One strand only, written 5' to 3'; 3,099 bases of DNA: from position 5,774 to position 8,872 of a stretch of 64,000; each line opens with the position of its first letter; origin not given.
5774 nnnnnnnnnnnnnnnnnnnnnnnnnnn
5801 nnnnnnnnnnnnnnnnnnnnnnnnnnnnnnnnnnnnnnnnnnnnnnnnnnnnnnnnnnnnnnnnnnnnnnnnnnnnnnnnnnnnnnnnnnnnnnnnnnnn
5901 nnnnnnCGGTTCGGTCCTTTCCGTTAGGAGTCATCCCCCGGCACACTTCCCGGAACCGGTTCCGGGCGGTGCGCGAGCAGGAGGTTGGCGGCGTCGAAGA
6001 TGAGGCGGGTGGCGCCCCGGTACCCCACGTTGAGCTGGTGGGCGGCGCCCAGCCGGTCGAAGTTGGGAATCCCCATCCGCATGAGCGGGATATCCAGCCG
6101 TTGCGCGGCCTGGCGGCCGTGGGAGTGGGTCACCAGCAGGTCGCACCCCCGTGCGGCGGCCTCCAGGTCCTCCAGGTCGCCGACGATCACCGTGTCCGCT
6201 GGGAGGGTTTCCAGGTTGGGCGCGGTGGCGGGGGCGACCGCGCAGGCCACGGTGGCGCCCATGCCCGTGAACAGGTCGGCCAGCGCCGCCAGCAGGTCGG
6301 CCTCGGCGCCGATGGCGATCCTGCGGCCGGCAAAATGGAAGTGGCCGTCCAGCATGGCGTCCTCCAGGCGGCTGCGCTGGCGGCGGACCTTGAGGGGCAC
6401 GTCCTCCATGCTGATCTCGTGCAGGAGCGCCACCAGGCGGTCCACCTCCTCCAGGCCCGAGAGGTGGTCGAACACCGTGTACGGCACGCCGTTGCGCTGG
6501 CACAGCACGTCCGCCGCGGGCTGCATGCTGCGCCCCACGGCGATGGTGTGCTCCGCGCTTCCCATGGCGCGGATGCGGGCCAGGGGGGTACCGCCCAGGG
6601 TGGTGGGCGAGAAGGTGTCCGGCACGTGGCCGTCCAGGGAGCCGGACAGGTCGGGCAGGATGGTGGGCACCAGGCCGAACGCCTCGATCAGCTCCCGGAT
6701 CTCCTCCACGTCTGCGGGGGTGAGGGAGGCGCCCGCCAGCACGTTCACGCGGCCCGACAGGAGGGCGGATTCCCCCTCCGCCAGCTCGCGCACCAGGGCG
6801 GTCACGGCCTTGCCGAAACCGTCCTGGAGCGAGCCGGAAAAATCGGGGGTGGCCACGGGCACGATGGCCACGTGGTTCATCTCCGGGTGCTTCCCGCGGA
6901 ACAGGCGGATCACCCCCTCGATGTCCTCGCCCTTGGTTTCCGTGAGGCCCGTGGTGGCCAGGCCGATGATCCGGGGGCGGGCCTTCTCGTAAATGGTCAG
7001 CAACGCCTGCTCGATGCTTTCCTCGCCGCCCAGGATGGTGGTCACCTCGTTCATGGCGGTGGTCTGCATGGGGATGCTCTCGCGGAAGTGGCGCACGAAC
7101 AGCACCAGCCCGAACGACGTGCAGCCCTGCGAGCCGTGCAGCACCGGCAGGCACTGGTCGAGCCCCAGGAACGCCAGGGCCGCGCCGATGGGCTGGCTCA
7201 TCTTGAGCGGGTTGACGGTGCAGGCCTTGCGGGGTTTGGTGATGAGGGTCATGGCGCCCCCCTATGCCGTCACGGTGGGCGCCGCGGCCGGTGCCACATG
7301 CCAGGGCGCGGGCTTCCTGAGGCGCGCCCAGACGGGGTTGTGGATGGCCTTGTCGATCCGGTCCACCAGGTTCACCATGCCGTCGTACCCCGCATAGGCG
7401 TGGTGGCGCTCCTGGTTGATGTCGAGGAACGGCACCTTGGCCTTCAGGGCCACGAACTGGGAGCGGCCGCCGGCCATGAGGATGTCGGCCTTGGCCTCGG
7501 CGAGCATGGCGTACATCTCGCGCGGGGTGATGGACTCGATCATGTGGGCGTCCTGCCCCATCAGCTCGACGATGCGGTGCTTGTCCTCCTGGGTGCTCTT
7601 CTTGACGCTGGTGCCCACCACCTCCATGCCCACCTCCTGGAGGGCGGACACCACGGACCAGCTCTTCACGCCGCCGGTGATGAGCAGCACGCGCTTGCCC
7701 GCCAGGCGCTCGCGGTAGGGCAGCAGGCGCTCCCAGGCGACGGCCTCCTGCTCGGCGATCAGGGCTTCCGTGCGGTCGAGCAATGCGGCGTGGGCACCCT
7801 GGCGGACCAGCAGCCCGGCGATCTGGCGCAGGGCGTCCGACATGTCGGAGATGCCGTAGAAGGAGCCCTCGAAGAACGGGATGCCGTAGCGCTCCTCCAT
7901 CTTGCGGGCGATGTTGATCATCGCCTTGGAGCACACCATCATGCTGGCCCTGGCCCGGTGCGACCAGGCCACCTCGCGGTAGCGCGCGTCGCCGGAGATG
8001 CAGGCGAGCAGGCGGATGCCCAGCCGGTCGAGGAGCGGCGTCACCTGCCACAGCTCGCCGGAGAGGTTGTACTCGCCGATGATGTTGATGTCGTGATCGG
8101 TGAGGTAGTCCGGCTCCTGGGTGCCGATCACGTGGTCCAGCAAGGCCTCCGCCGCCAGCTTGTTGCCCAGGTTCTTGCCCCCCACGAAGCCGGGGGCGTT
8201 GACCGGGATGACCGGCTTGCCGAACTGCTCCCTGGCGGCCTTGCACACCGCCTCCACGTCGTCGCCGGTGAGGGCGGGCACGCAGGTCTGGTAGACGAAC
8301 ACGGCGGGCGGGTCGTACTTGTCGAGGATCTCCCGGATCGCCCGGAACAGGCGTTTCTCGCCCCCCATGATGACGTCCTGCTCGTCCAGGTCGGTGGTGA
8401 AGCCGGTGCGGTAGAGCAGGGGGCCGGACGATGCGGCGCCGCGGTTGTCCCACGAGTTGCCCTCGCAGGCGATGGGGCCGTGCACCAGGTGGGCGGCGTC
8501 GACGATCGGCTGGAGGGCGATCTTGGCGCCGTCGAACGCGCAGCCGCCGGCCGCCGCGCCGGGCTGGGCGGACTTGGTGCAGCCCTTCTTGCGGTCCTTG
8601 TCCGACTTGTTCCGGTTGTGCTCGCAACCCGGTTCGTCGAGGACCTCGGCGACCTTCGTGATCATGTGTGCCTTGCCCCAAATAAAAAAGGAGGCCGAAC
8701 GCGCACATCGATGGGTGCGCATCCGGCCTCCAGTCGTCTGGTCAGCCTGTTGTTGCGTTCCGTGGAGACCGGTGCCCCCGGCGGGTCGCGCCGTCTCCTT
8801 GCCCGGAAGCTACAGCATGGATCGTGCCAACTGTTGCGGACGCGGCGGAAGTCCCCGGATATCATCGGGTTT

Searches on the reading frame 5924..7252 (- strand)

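Call 15: search_protein_families(library=ncbifam, proteins=[window:5924-7252:-], max_evalue=0.00001)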
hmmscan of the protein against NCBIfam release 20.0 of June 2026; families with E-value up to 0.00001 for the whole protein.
window:5924-7252:- (442 aa): 7 families
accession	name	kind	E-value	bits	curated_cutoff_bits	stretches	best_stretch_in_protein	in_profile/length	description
TIGR01285.1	nifN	equivalog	2e-175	583.9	326.8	1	4-427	3-432/433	nitrogenase iron-molybdenum cofactor biosynthesis protein NifN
NF011047.0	PRK14477.1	equivalog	6.4e-174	580.2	1229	1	3-431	482-910/917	bifunctional nitrogenase iron-molybdenum cofactor biosynthesis protein NifEN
TIGR02932.1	vnfK_nitrog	equivalog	4.2e-58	197.3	873.95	2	9-327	6-327/457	V-containing nitrogenase subunit beta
TIGR01286.1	nifK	equivalog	3.9e-52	177.4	427.3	1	8-335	58-389/516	nitrogenase molybdenum-iron protein subunit beta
TIGR02931.1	anfK_nitrog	equivalog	7.6e-49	166.7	853.85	1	8-427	8-446/461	Fe-only nitrogenase subunit beta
TIGR01283.1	nifE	equivalog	2.8e-09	36.1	505.1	1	64-193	93-224/459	nitrogenase iron-molybdenum cofactor biosynthesis protein NifE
TIGR03282.1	methan_mark_13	equivalog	1.7e-06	27.3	268.4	1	21-116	6-99/352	Ni-sirohydrochlorin a,c-diamide reductive cyclase catalytic subunit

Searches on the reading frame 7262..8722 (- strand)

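Call 15: search_protein_families(library=ncbifam, proteins=[window:7262-8722:-], max_evalue=0.00001)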
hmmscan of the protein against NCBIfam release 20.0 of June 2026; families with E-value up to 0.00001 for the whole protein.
window:7262-8722:- (486 aa): 15 families
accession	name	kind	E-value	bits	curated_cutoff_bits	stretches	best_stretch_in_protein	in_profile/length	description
NF011047.0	PRK14477.1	equivalog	3.5e-228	759.8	1229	1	23-477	2-455/917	bifunctional nitrogenase iron-molybdenum cofactor biosynthesis protein NifEN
TIGR01283.1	nifE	equivalog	9.7e-202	670.6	505.1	1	22-474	3-459/459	nitrogenase iron-molybdenum cofactor biosynthesis protein NifE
TIGR01862.1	N2-ase-Ialpha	subfamily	4.6e-100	335.3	486.05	1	39-466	13-443/444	nitrogenase component I subunit alpha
TIGR01282.1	nifD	equivalog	2.6e-89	300.1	653.55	1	48-471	36-465/466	nitrogenase molybdenum-iron protein alpha chain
TIGR01284.1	alt_nitrog_alph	subfamily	1.2e-83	281.1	512.8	1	42-466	26-450/457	nitrogenase subunit alpha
TIGR01860.1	VNFD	equivalog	5.2e-66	223.2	823.1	1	58-466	45-452/461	nitrogenase vanadium-iron protein, alpha chain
TIGR01861.1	ANFD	equivalog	8.8e-64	215.8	873.8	1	57-464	45-451/513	nitrogenase iron-iron protein, alpha chain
TIGR01278.1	DPOR_BchB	equivalog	2.3e-17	63.1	490.35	1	111-460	59-417/512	ferredoxin:protochlorophyllide reductase (ATP-dependent) subunit B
NF002789.0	PRK02910.1-3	equivalog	9e-12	44.6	509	1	121-460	68-425/535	ferredoxin:protochlorophyllide reductase (ATP-dependent) subunit B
TIGR01279.1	DPOR_bchN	equivalog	6.3e-10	38.5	419.95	0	321-418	253-350/407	ferredoxin:protochlorophyllide reductase (ATP-dependent) subunit N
TIGR01286.1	nifK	equivalog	2.1e-09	36.4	427.3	1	110-236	115-248/516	nitrogenase molybdenum-iron protein subunit beta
TIGR01285.1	nifN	equivalog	4.7e-09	35.7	326.8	1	109-236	63-196/433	nitrogenase iron-molybdenum cofactor biosynthesis protein NifN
TIGR03282.1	methan_mark_13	equivalog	6.2e-08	32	268.4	1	108-180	46-116/352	Ni-sirohydrochlorin a,c-diamide reductive cyclase catalytic subunit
TIGR02932.1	vnfK_nitrog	equivalog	1.5e-06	27.4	873.95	0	109-435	61-408/457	V-containing nitrogenase subunit beta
NF002768.0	PRK02842.1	equivalog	3.4e-06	26.2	324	0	111-418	68-363/423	ferredoxin:protochlorophyllide reductase (ATP-dependent) subunit N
